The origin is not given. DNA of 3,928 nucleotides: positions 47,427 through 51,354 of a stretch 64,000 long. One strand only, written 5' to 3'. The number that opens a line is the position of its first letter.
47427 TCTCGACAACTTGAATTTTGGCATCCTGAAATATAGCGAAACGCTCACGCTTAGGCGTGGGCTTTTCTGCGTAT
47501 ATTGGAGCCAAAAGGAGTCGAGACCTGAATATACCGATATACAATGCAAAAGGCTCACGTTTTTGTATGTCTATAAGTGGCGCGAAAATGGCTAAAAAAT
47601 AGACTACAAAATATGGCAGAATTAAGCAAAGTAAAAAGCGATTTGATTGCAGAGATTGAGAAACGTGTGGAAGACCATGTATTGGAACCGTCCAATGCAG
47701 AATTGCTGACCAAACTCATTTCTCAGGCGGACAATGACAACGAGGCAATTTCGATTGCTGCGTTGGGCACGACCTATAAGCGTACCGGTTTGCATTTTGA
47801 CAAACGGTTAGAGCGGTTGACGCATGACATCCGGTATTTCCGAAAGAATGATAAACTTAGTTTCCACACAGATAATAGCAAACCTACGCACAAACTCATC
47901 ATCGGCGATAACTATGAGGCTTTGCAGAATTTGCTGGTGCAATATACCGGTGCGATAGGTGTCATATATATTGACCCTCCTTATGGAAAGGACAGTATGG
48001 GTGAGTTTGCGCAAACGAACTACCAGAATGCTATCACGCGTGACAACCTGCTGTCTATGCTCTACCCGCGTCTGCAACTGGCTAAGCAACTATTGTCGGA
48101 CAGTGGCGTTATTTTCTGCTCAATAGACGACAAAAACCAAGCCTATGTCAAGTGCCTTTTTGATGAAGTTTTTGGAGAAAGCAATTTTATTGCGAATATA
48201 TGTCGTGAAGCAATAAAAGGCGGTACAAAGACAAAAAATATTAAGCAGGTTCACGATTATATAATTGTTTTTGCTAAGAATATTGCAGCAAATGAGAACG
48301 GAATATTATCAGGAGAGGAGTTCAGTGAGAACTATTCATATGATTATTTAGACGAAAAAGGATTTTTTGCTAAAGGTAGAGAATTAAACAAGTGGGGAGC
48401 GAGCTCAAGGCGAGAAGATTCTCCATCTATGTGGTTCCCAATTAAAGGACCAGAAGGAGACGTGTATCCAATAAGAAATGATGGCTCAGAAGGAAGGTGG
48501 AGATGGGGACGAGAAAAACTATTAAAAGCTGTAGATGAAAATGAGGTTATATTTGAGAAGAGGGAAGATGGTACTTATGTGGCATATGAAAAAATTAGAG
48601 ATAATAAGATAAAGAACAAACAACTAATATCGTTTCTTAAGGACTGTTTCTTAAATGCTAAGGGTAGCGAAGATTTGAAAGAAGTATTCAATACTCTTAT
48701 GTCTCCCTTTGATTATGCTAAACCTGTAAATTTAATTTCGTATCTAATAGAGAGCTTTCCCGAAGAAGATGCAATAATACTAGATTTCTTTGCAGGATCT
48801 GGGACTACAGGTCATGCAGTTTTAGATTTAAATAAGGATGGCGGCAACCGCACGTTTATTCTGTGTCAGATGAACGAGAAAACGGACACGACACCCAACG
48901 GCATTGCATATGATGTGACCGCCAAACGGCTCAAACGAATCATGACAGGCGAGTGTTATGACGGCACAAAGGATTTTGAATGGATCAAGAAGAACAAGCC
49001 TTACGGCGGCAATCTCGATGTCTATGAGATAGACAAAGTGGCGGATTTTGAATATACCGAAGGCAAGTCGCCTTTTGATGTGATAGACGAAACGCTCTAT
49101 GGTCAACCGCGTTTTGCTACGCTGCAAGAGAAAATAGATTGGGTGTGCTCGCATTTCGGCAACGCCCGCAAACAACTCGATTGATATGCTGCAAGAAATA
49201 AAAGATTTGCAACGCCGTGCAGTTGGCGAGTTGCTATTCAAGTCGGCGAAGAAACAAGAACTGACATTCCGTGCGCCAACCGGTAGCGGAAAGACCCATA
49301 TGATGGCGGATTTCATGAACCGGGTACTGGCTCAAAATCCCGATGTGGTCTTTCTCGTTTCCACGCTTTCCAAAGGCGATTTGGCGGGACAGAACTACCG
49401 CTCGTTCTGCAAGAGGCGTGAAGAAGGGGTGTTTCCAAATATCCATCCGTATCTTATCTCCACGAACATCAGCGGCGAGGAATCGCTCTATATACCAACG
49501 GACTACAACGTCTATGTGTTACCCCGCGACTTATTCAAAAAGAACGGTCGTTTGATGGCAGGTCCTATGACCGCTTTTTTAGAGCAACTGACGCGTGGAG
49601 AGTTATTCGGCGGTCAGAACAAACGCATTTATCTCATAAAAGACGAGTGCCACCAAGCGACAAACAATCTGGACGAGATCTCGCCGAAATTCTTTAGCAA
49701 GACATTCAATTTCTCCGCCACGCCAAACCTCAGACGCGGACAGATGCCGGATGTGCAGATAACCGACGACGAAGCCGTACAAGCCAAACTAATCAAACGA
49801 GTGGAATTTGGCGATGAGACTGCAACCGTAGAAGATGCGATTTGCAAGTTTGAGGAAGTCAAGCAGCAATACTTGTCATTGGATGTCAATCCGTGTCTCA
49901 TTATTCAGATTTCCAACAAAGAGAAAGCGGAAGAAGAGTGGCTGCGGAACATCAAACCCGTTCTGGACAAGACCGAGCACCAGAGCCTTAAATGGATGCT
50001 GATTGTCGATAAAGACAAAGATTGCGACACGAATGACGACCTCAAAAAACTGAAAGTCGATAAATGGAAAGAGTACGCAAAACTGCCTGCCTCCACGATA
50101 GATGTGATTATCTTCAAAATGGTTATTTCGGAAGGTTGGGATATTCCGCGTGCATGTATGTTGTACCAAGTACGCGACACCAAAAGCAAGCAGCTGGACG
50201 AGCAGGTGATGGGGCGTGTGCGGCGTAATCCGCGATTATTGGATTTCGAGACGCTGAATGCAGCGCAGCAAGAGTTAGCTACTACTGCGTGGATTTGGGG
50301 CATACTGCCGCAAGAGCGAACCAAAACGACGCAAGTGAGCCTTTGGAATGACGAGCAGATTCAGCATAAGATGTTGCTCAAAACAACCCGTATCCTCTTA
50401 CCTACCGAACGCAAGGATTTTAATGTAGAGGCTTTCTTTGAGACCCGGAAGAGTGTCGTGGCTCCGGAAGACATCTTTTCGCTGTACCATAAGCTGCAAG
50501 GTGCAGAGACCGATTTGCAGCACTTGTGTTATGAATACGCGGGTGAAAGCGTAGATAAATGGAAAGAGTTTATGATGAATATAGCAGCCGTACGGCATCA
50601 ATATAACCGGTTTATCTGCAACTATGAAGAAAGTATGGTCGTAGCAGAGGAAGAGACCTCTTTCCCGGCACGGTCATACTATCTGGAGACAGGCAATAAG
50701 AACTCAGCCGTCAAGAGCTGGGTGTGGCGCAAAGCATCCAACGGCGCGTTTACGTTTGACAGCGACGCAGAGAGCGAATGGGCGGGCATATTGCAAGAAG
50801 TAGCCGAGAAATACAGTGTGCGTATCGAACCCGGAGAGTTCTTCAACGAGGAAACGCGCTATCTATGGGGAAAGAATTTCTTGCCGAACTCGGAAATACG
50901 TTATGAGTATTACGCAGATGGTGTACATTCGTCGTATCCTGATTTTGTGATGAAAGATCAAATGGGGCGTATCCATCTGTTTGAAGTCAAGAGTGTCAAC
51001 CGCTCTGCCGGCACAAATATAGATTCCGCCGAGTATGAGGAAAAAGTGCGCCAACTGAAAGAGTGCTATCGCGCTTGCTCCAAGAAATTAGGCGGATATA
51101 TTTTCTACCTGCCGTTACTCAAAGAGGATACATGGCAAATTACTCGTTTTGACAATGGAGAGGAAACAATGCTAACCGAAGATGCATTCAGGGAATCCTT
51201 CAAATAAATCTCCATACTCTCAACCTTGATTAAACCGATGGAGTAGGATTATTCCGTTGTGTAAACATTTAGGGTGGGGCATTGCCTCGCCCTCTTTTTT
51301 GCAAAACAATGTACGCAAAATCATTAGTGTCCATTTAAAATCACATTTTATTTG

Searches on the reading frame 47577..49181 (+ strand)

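Call 58: search_protein_families(library=pfam, proteins=[window:47577-49181:+], max_evalue=0.001)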
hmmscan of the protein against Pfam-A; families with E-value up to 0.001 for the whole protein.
window:47577-49181:+ (535 aa): 2 families
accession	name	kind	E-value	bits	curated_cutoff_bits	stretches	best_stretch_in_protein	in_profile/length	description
PF01555.25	N6_N4_Mtase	-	2.8e-31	109.6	26.7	1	129-435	3-214/221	DNA methylase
PF03602.21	Cons_hypoth95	-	0.00028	21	24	0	104-145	92-133/182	Conserved hypothetical protein 95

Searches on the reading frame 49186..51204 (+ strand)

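Call 58: search_protein_families(library=pfam, proteins=[window:49186-51204:+], max_evalue=0.001)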
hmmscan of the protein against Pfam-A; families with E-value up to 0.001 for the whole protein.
window:49186-51204:+ (673 aa): 2 families
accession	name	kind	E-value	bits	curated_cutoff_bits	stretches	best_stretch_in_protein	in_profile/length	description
PF04851.21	ResIII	-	9.7e-14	52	22.5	1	5-181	4-163/164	Type III restriction enzyme, res subunit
PF00270.35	DEAD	-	0.00033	20.9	26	0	8-181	3-161/167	DEAD/DEAH box helicase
